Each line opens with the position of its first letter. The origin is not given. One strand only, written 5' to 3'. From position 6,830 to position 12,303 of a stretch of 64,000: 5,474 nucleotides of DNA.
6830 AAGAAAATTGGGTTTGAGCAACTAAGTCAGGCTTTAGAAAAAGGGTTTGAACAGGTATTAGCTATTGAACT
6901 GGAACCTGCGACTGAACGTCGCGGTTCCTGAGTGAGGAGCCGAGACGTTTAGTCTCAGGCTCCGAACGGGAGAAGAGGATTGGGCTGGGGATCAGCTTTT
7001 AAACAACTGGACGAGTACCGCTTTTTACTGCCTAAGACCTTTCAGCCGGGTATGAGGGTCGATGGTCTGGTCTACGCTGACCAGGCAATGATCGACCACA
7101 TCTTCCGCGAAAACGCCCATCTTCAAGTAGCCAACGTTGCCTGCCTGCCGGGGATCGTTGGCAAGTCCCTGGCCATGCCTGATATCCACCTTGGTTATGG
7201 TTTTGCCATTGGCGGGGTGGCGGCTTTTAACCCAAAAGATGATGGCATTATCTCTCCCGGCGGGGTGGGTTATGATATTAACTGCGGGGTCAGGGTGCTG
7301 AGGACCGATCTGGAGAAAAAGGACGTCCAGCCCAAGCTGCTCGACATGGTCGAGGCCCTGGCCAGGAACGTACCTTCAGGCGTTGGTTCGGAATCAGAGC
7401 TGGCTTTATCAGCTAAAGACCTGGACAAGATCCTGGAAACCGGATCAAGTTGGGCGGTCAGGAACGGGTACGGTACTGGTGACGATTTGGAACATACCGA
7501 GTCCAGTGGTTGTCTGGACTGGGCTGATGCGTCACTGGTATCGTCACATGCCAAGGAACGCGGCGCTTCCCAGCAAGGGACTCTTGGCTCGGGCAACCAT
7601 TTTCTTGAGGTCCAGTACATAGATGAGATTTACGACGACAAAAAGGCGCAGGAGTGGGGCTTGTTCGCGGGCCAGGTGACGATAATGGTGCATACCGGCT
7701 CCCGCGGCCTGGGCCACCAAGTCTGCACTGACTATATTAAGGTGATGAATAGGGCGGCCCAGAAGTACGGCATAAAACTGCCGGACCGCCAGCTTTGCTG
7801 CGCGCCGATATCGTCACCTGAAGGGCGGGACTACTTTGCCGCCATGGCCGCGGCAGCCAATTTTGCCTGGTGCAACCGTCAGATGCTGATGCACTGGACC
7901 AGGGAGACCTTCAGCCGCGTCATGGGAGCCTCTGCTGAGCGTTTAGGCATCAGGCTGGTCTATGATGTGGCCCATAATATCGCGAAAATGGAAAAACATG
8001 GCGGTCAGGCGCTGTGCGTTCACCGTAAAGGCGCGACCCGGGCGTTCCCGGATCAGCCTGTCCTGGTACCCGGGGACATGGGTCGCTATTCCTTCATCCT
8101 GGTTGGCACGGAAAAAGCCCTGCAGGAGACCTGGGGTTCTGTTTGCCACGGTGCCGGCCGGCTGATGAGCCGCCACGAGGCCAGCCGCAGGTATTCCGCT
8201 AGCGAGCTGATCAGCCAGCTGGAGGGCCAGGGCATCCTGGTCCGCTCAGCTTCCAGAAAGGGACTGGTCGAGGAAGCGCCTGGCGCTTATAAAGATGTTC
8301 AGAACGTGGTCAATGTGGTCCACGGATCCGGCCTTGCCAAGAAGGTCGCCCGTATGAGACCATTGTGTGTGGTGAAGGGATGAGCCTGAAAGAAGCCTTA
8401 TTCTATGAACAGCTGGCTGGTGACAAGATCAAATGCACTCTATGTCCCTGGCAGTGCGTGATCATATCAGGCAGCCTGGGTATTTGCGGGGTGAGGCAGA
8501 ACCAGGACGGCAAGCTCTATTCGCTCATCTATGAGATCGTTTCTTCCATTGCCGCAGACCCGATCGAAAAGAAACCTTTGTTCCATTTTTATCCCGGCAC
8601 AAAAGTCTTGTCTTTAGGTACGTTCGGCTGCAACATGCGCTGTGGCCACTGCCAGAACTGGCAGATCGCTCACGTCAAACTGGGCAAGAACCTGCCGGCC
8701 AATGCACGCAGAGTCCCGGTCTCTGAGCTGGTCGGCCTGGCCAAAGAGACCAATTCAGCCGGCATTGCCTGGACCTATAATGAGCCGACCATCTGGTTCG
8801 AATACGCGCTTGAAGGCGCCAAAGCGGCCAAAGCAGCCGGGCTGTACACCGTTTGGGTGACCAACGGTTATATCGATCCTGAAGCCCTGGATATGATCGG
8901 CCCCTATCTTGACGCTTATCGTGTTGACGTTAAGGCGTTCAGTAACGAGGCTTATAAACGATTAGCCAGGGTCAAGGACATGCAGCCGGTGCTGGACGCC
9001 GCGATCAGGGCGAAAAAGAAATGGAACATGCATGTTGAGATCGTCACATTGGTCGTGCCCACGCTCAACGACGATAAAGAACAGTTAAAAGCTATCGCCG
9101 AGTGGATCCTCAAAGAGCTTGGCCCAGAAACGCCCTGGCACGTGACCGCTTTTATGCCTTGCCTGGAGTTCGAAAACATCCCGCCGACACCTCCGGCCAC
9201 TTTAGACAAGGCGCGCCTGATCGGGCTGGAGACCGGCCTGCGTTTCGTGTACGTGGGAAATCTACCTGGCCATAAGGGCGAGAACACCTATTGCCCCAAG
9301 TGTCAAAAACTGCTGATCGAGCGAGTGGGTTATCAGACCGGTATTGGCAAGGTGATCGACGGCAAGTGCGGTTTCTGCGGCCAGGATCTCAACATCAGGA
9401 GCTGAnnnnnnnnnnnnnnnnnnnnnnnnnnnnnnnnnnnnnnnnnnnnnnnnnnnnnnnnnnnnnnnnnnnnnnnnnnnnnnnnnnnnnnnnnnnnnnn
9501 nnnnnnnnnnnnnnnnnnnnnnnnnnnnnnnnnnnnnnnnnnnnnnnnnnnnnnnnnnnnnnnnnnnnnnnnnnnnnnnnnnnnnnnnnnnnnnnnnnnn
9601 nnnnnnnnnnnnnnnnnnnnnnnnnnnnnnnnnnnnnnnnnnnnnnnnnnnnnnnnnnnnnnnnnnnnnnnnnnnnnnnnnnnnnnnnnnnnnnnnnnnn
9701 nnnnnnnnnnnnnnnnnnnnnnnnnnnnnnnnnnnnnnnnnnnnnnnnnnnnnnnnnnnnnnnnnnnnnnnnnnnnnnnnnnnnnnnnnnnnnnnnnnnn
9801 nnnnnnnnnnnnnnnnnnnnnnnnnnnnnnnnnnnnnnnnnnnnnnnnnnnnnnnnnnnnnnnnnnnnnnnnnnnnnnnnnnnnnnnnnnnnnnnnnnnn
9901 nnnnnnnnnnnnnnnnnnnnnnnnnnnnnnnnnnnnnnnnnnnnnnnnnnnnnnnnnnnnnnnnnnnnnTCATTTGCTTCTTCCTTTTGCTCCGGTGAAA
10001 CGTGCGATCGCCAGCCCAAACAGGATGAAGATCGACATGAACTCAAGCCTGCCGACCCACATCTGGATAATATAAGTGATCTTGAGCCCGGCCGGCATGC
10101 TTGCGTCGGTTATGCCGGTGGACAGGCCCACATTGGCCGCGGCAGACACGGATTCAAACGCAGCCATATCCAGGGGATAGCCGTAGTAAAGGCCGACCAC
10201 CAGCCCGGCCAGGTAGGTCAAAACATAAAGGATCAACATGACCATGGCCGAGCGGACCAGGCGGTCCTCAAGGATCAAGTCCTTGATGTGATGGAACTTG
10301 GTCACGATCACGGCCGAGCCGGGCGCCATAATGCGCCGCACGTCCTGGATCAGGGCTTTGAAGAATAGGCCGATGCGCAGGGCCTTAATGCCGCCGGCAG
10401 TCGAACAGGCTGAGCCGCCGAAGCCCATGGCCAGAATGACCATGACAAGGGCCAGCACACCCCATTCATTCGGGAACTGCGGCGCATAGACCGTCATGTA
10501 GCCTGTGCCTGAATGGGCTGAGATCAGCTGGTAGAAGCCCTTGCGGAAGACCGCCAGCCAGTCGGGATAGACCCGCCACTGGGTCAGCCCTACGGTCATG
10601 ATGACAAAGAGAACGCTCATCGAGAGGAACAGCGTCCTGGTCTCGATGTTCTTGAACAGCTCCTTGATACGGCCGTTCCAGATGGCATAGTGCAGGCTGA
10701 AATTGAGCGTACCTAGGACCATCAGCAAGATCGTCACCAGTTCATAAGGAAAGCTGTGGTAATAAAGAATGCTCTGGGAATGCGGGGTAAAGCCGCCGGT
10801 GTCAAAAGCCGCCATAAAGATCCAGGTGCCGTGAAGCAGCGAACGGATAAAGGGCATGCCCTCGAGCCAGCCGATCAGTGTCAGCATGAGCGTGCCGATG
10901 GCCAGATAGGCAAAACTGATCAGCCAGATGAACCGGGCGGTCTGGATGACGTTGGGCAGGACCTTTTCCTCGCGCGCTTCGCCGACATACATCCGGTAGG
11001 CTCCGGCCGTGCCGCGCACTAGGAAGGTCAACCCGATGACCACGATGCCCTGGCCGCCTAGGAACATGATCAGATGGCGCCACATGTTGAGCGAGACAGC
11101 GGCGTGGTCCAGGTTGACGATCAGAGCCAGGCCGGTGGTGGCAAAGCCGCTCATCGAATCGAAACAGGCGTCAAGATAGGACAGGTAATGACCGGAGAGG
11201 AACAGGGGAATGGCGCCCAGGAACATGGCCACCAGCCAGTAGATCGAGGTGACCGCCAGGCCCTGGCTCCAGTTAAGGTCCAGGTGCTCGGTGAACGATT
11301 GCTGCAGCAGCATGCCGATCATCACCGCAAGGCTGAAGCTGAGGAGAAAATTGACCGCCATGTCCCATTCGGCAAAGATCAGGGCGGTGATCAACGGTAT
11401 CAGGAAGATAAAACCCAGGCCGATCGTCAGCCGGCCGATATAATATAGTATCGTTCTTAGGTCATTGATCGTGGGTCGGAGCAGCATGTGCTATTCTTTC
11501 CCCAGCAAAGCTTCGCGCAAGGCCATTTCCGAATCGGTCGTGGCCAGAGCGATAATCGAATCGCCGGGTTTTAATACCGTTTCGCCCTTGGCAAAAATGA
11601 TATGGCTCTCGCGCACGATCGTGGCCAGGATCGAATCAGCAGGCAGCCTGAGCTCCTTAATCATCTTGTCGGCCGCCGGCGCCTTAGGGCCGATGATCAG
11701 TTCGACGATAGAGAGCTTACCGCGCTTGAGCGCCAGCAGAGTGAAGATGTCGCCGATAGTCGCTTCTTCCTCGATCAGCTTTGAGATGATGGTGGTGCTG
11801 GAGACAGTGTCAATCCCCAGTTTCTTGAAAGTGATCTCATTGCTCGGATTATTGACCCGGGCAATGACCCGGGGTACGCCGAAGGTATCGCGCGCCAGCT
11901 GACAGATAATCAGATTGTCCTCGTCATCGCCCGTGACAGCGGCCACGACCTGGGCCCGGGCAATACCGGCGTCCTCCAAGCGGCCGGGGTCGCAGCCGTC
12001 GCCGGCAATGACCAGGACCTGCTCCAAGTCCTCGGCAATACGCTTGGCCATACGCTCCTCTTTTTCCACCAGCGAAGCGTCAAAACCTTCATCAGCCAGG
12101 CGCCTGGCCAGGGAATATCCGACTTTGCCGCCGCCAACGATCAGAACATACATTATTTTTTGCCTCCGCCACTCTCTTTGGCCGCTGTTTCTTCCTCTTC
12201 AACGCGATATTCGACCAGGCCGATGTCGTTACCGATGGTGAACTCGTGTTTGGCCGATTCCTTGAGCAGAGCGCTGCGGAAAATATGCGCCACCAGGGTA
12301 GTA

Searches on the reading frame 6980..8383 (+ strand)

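Call 101: search_protein_families(library=pfam, proteins=[window:6980-8383:+], max_evalue=0.00001)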
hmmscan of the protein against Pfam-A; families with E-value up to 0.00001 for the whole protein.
window:6980-8383:+ (467 aa): 1 family
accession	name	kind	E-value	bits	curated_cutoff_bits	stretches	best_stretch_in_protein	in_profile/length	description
PF01139.22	RtcB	-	1.8e-173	578.1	27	1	49-467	1-426/426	tRNA-splicing ligase RtcB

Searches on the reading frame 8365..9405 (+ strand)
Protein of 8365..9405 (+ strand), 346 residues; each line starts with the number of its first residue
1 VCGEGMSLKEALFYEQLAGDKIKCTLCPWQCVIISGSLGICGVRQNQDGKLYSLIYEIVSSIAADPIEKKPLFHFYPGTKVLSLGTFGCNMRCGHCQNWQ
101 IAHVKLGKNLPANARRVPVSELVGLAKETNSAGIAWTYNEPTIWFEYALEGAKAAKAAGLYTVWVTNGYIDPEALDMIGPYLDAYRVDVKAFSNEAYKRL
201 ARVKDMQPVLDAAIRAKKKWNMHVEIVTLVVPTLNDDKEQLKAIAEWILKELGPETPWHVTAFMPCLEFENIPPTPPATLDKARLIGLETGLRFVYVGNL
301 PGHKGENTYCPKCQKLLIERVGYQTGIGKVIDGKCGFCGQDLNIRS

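Call 101: search_protein_families(library=pfam, proteins=[window:8365-9405:+], max_evalue=0.00001)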
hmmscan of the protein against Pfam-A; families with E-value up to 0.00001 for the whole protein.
window:8365-9405:+ (346 aa): 1 family
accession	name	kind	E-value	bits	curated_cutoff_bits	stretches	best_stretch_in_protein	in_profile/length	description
PF04055.27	Radical_SAM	-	2.3e-18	67.3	29.5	1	86-239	4-160/166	Radical SAM superfamily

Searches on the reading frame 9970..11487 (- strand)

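Call 101: search_protein_families(library=pfam, proteins=[window:9970-11487:-], max_evalue=0.00001)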
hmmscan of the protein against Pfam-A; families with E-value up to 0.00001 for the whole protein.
window:9970-11487:- (505 aa): 1 family
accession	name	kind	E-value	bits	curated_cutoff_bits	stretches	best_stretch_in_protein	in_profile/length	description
PF02386.22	TrkH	-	1.4e-41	143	27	1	46-490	4-490/502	Cation transport protein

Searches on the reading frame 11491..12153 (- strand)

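Call 101: search_protein_families(library=pfam, proteins=[window:11491-12153:-], max_evalue=0.00001)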
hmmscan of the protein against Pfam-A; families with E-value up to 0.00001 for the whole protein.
window:11491-12153:- (220 aa): 3 families
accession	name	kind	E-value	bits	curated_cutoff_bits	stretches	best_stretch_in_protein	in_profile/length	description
PF02254.24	TrkA_N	-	3.3e-29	102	23.8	1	3-119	1-115/116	TrkA-N domain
PF02080.26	TrkA_C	-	9.1e-12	45.2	27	1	149-216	1-70/71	TrkA-C domain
PF13241.12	NAD_binding_7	-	1.1e-06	29.6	22.1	1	3-89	10-84/104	Putative NAD(P)-binding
